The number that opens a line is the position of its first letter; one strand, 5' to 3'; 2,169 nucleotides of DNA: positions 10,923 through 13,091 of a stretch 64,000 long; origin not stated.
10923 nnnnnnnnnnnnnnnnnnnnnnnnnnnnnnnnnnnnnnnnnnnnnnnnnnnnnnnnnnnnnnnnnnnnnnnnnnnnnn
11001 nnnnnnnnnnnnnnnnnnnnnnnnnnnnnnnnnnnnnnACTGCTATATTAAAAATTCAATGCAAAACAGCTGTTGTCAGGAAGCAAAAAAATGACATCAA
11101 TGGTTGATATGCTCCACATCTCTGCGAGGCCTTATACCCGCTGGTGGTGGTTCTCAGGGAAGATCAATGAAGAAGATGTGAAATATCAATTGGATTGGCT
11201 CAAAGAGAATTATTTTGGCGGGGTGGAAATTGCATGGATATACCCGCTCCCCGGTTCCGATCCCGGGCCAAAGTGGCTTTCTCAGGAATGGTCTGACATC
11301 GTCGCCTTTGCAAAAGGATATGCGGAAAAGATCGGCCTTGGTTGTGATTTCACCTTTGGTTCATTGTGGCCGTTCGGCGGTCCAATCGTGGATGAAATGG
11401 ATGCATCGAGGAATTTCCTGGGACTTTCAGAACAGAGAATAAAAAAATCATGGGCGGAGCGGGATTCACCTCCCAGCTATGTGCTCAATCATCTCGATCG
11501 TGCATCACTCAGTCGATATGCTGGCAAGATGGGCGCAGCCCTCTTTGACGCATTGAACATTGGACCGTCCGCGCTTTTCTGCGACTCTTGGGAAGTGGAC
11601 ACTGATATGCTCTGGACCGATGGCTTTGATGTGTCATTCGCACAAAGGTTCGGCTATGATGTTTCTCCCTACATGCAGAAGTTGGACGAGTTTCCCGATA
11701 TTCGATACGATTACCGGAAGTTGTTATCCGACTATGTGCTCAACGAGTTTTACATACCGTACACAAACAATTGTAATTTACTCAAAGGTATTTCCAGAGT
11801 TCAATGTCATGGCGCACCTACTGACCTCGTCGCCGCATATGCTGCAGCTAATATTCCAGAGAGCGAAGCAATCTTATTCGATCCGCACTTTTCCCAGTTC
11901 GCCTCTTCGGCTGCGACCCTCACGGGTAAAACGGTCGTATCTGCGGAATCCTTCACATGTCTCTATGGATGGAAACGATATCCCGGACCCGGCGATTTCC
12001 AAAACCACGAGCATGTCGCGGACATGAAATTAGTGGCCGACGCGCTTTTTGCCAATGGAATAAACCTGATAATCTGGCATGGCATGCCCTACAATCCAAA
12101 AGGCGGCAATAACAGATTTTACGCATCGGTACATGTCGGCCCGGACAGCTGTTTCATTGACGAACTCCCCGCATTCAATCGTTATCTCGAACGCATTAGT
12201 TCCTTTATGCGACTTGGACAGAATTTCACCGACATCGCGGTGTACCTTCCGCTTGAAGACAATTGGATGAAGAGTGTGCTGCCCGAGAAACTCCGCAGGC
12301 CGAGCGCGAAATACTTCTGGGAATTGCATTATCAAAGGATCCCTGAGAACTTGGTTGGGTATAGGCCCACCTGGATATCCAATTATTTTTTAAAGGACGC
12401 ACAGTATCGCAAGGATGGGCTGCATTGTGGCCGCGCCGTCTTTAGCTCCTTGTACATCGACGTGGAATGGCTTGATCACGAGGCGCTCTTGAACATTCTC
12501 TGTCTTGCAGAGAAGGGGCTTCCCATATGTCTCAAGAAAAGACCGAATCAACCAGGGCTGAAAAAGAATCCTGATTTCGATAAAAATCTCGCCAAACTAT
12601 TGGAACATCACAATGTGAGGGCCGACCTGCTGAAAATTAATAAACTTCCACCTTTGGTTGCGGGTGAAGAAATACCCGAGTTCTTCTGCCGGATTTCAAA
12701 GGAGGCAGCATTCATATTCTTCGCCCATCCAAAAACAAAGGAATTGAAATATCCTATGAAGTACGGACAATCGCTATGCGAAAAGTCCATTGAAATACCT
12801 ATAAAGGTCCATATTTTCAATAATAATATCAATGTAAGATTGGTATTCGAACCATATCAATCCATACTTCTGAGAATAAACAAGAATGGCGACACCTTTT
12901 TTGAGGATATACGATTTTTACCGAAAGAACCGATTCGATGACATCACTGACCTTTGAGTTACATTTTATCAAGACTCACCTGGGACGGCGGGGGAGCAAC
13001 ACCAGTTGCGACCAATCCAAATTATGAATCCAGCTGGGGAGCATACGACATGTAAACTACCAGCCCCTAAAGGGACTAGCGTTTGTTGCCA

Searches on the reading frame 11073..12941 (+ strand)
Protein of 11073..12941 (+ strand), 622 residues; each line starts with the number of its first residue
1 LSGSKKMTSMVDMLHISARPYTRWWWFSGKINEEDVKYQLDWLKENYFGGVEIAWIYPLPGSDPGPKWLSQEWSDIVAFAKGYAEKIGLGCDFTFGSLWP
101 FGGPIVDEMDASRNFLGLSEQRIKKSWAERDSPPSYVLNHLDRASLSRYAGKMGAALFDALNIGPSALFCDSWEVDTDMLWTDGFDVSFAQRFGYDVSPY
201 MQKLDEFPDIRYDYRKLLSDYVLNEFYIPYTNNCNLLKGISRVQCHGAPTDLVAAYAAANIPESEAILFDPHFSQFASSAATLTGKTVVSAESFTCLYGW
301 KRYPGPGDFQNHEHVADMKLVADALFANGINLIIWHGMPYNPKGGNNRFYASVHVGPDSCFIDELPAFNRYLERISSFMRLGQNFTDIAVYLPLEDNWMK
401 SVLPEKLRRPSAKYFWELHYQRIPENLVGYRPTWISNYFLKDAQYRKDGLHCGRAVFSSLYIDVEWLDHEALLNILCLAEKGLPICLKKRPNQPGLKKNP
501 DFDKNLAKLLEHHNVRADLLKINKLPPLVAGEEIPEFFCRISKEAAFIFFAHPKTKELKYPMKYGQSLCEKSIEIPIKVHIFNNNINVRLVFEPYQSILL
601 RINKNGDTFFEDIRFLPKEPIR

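Call 38: search_protein_families(library=pfam, proteins=[window:11073-12941:+], max_evalue=0.0001)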
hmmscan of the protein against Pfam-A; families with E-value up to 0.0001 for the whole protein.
window:11073-12941:+ (622 aa): 1 family
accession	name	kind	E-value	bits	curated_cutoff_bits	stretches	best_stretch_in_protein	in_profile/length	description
PF17132.9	Glyco_hydro_106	-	2.4e-24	86.3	29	2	163-403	298-553/743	alpha-L-rhamnosidase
